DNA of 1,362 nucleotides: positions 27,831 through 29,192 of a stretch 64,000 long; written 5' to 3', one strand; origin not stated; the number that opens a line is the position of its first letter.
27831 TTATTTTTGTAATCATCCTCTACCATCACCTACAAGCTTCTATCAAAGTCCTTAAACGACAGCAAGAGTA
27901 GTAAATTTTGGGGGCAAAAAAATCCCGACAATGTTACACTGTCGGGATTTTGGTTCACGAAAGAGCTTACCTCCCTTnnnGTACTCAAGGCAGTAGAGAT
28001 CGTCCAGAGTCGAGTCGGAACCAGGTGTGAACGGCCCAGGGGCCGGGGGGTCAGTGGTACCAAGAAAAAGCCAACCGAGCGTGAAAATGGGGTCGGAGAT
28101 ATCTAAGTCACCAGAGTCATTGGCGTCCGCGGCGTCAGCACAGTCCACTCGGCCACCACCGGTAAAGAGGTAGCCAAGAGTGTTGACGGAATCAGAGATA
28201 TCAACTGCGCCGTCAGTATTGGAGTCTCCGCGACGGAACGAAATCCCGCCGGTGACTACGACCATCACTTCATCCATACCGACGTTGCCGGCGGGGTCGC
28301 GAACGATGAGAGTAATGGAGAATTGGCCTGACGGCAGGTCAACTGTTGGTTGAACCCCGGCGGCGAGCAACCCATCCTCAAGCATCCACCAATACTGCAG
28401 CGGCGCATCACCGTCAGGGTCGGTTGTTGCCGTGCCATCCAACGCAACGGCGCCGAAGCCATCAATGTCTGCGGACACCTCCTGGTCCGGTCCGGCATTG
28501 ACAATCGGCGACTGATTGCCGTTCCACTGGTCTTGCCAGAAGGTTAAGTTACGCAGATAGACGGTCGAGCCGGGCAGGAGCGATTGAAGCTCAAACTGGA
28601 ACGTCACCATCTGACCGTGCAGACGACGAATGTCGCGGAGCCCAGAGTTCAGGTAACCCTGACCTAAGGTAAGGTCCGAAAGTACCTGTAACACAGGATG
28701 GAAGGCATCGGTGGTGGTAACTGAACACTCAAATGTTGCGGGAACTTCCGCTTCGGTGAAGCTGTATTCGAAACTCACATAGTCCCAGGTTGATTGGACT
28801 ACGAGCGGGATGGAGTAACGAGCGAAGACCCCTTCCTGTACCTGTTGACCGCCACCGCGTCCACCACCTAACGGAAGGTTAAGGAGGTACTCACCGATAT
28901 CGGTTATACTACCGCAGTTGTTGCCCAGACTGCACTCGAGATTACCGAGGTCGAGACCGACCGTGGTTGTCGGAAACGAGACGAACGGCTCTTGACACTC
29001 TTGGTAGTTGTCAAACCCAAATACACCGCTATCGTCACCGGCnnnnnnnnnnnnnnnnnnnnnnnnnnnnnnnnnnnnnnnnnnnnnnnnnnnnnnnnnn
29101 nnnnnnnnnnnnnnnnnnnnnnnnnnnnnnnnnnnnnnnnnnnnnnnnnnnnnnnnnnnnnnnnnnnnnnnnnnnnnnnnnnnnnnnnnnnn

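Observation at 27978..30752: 924-aa secreted protein combining a GHSLG lipase/esterase domain with dockerin-like C-terminal repeats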

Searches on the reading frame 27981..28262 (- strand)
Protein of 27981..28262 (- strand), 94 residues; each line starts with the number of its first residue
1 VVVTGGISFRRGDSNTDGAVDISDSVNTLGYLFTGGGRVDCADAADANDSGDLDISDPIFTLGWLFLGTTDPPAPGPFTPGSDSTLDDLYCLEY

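Call 6: search_protein_families(library=pfam, proteins=[window:27981-28262:-], max_evalue=10)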
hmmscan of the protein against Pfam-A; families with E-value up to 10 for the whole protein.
seq(94 aa): 0 families

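Call 11: find_homologous_proteins(query=window:27981-28244:-, max_evalue=0.001)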
Query seq(88 aa) (88 aa): 8 proteins with E <= 0.001 among 10 candidates.
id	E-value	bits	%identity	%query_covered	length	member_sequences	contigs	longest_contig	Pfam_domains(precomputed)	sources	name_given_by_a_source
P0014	9.6e-24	101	76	78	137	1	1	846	-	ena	-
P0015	5.0e-19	86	56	95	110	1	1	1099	-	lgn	-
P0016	2.3e-18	84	56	81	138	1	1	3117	-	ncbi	-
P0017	3.5e-18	83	57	98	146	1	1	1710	-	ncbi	-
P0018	6.3e-18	83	55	98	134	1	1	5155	-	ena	-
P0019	2.4e-17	81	56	95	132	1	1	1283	-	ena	-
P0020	1.4e-14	72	53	99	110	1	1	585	-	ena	-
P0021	7.6e-11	60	48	89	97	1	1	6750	PF00404.25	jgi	jgi:hypothetical protein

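Call 14: search_solved_structures(query=A1, max_evalue=10, show_alignments=3)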
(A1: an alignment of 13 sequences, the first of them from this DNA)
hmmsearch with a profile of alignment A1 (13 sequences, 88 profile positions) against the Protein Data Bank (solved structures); distinct sequences matched with E-value up to 10: 32.
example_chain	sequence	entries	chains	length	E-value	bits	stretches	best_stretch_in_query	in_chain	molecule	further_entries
2y3n_B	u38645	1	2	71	6e-06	29.5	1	4-59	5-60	CELLULOSOMAL FAMILY-48 PROCESSIVE GLYCOSIDE HYDROLASE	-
4fl4_A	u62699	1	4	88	0.00034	23.8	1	5-60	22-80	Glycoside hydrolase family 9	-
1daq_A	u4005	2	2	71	0.0012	22.1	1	5-58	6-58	ENDOGLUCANASE SS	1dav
5m2s_B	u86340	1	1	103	0.0012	22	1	6-59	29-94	Doc8: Type I dockerin repeat domain from family 9 glycoside hydrolase WP_009982745[Ruminoc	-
2mte_A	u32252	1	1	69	0.0012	22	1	5-55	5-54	Cellulose 1,4-beta-cellobiosidase (reducing end) CelS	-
5m2o_B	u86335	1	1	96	0.0014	21.9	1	5-31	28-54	Group I Dockerin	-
3ul4_B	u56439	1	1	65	0.0023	21.2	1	5-59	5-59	Cellulosome enzyme, dockerin type I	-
4uyq_B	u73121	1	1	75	0.0029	20.9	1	2-59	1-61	Cellulosomal scaffoldin adaptor protein B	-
4uyp_B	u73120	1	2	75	0.0032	20.7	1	2-59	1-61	Cellulosomal scaffoldin adaptor protein B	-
5lxv_B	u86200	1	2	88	0.0055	20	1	5-60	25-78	Carbohydrate-binding protein WP_009985128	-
2ccl_B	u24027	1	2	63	0.0082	19.4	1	6-60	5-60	ENDO-1,4-BETA-XYLANASE Y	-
4zcu_A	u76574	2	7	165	0.017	18.4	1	3-59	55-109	Calcium-binding mitochondrial carrier protein SCaMC-1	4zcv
1ohz_B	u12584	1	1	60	0.027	17.8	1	6-60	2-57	ENDO-1,4-BETA-XYLANASE Y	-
4n5x_A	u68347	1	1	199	0.029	17.7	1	3-59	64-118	Calcium-binding mitochondrial carrier protein SCaMC-1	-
2yik_A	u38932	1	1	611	0.03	17.6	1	4-60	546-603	ENDOGLUCANASE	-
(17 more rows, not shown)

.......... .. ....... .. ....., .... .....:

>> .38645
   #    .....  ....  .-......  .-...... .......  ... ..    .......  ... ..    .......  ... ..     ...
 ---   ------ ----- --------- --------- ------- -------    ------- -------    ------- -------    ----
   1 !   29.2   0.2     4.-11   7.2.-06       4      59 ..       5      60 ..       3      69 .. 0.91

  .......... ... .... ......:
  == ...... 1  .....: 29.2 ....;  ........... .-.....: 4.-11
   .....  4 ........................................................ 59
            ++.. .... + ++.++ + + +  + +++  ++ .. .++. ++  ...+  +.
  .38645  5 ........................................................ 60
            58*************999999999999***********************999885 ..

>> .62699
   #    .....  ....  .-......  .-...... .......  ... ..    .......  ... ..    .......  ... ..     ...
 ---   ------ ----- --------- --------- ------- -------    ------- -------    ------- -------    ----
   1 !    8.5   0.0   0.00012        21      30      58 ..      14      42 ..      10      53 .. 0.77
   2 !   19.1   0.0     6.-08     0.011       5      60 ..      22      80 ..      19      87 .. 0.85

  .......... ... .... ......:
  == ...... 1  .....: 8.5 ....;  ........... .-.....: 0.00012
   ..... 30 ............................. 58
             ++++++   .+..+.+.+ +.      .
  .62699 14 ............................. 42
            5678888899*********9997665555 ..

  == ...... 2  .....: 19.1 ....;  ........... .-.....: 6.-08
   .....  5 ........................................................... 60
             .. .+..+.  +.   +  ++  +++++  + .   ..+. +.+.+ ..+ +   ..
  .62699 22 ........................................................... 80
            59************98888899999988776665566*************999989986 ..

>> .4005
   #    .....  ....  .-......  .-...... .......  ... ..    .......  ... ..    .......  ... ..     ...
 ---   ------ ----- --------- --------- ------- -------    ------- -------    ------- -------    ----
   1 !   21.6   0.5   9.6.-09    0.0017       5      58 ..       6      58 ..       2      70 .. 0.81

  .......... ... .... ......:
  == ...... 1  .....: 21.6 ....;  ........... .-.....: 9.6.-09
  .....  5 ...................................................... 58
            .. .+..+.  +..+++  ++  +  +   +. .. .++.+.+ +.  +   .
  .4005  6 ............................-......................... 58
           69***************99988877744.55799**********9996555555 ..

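Call 15: search_protein_families(library=pfam, alignment_id=A1, max_evalue=10)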
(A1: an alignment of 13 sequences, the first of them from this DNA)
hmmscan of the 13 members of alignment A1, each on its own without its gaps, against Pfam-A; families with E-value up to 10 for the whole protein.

A. member 1, seq(88 aa): 0 families

B. families by the number of members that match (of 13 scanned): 10 families
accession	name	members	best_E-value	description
PF00404.24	Dockerin_1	10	4.7e-07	Dockerin type I domain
PF13405.12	EF-hand_6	5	0.0021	EF-hand domain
PF13202.12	EF-hand_5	5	0.0039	EF hand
PF00036.39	EF-hand_1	5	0.046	EF hand domain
PF13499.12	EF-hand_7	3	0.0054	EF-hand domain pair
PF13517.12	FG-GAP_3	1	0.00015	FG-GAP-like repeat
PF01839.29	FG-GAP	1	0.009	FG-GAP repeat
PF23060.1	CUB_M02D8_5_1st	1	0.02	M02D8_5-like, first CUB domain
PF22408.1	PsV_CP_C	1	0.16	PsV, capsid protein, C-terminal domain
PF12256.14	TcdB_toxin_midN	1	0.19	Insecticide toxin TcdB middle/N-terminal region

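Call 78: find_related_loci(query=A6, collection=metagenome_contigs, flank=6000)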
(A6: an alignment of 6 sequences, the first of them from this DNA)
Query A6 (88 aa) in metagenome_contigs; peptide patterns used: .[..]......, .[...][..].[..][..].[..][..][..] (x = any residue, [..] = any of these).
600 stretches matched a pattern (row limit reached: there are more); 197 encode a relative of the query (tblastn E <= 1e-3); the best 80 are kept; 80 distinct loci.
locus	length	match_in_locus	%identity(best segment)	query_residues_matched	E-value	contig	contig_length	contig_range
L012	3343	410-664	66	2-86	2e-31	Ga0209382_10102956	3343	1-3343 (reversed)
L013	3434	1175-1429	62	2-86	1e-29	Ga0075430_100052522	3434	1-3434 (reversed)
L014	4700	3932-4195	64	1-88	2e-29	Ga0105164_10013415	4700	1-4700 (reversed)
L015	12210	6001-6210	76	3-71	1e-27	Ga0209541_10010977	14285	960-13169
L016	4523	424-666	64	5-85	7e-27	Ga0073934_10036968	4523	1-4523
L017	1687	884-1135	66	2-85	2e-26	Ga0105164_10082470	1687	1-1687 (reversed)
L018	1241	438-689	66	2-85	1e-26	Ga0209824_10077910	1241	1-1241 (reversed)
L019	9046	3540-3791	65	2-85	1e-25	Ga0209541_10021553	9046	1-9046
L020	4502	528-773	61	2-83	2e-25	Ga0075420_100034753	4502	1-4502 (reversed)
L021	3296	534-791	55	2-87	3e-25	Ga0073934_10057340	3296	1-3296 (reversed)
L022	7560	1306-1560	56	1-85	5e-25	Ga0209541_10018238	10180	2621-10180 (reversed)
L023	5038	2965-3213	56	3-86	5e-25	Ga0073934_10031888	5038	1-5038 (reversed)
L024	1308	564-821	58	3-88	3e-25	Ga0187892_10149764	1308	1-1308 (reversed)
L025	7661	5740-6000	59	3-87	1e-24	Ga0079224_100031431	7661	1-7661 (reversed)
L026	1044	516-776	53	1-88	1e-24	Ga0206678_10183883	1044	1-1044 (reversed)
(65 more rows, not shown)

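Call 83: search_protein_families(library=pfam, alignment_id=A7, max_evalue=0.001)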
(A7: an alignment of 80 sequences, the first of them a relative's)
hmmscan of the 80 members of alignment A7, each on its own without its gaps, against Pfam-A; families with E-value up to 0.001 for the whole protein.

A. member 1, L037:3-3431:+ (1143 aa): 0 families

B. families by the number of members that match (of 80 scanned): 83 families (the first 25 are shown)
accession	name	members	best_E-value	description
PF00404.24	Dockerin_1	12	1.1e-31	Dockerin type I domain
PF18911.6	PKD_4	7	6.2e-18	PKD domain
PF13517.12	FG-GAP_3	6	5.9e-82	FG-GAP-like repeat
PF01839.29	FG-GAP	6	1.7e-38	FG-GAP repeat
PF00801.26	PKD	5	1.6e-11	PKD domain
PF00041.27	fn3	5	2e-08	Fibronectin type III domain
PF22352.2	K319L-like_PKD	4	1.4e-08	K319L-like, PKD domain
PF16656.11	Pur_ac_phosph_N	3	4.2e-15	Purple acid Phosphatase, N-terminal domain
PF00932.25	LTD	3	9.5e-08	Lamin Tail Domain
PF07603.17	Lcl_C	2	5.6e-58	Lcl C-terminal domain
PF01344.31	Kelch_1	2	2.6e-40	Kelch motif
PF00069.31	Pkinase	2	6e-40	Protein kinase domain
PF00050.26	Kazal_1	2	3.2e-36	Kazal-type serine protease inhibitor domain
PF07714.23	PK_Tyr_Ser-Thr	2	7.4e-32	Protein tyrosine and serine/threonine kinase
PF13964.12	Kelch_6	2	1e-30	Kelch motif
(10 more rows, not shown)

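Call 98: search_solved_structures(query=A8, max_evalue=0.1, show_alignments=1)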
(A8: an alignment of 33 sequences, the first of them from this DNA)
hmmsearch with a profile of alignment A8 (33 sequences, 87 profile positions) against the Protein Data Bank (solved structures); distinct sequences matched with E-value up to 0.1: 18.
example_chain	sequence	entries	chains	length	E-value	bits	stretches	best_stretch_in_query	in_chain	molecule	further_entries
2y3n_B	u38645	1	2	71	0.00014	25.2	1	5-61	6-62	CELLULOSOMAL FAMILY-48 PROCESSIVE GLYCOSIDE HYDROLASE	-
1daq_A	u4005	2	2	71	0.00041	23.6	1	6-60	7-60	ENDOGLUCANASE SS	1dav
2mte_A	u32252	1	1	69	0.00042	23.6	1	6-59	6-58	Cellulose 1,4-beta-cellobiosidase (reducing end) CelS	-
4fl4_A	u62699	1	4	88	0.00073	22.8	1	6-61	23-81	Glycoside hydrolase family 9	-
3ul4_B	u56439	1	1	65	0.00084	22.6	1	5-59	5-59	Cellulosome enzyme, dockerin type I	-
4uyq_B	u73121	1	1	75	0.0047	20.2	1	2-60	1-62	Cellulosomal scaffoldin adaptor protein B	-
5m2o_B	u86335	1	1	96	0.005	20.1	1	6-61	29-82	Group I Dockerin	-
5m2s_B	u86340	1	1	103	0.0052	20.1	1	6-28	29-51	Doc8: Type I dockerin repeat domain from family 9 glycoside hydrolase WP_009982745[Ruminoc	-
4uyp_B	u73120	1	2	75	0.0062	19.8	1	2-60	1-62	Cellulosomal scaffoldin adaptor protein B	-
4zcu_A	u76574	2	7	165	0.0068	19.7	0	3-61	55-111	Calcium-binding mitochondrial carrier protein SCaMC-1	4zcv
4n5x_A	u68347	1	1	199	0.012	18.9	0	3-60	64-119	Calcium-binding mitochondrial carrier protein SCaMC-1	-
5otj_D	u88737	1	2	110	0.038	17.3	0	3-53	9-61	Polcalcin Phl p 7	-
2ccl_B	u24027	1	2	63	0.039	17.3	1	6-60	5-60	ENDO-1,4-BETA-XYLANASE Y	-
5lxv_B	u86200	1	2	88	0.039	17.3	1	6-60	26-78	Carbohydrate-binding protein WP_009985128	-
2lvi_A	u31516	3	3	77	0.042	17.2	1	3-53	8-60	Polcalcin Phl p 7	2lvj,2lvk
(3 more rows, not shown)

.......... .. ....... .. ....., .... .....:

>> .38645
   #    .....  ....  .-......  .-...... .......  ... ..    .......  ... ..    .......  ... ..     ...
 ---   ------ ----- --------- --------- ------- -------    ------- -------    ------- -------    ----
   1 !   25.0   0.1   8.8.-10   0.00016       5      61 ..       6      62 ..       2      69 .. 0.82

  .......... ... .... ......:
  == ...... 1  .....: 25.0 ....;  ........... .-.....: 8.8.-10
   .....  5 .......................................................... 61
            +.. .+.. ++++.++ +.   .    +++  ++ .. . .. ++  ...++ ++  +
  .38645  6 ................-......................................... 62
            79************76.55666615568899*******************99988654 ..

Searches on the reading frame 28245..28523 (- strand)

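Call 6: search_protein_families(library=pfam, proteins=[window:28245-28523:-], max_evalue=10)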
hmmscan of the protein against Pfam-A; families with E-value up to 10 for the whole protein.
seq(93 aa): 5 families
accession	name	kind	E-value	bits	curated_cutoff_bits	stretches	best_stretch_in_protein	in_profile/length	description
PF18911.6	PKD_4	-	1.4e-08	35.1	27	1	3-86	1-81/85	PKD domain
PF23610.1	VWA7_4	-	0.0018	19.1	27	1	18-80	47-109/119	VWA7 beta-sandwich domain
PF22352.2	K319L-like_PKD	-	0.014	15.9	27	1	10-90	1-84/84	K319L-like, PKD domain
PF19077.6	Big_13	-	0.045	14.7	27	1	57-85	66-94/102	Bacterial Ig-like domain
PF21027.3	Sde0182_C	-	0.048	14.7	27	1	26-49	2-25/83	Cellulose-binding protein Sde0182, C-terminal domain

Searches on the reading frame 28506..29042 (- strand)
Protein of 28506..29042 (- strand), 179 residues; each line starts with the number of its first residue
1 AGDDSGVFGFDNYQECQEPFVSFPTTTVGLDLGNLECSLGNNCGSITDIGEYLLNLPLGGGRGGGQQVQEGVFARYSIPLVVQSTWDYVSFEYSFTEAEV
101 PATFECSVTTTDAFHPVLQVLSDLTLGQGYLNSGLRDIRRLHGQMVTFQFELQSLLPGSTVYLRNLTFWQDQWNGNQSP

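Call 6: search_protein_families(library=pfam, proteins=[window:28506-29042:-], max_evalue=10)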
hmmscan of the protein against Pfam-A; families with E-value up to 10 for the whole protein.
seq(179 aa): 1 family
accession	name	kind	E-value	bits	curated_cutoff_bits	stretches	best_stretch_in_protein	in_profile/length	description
PF25522.1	OB_cyt-4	-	0.11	13.5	27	1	94-124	2-32/77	Mitochondrial protein cyt-4, OB-fold domain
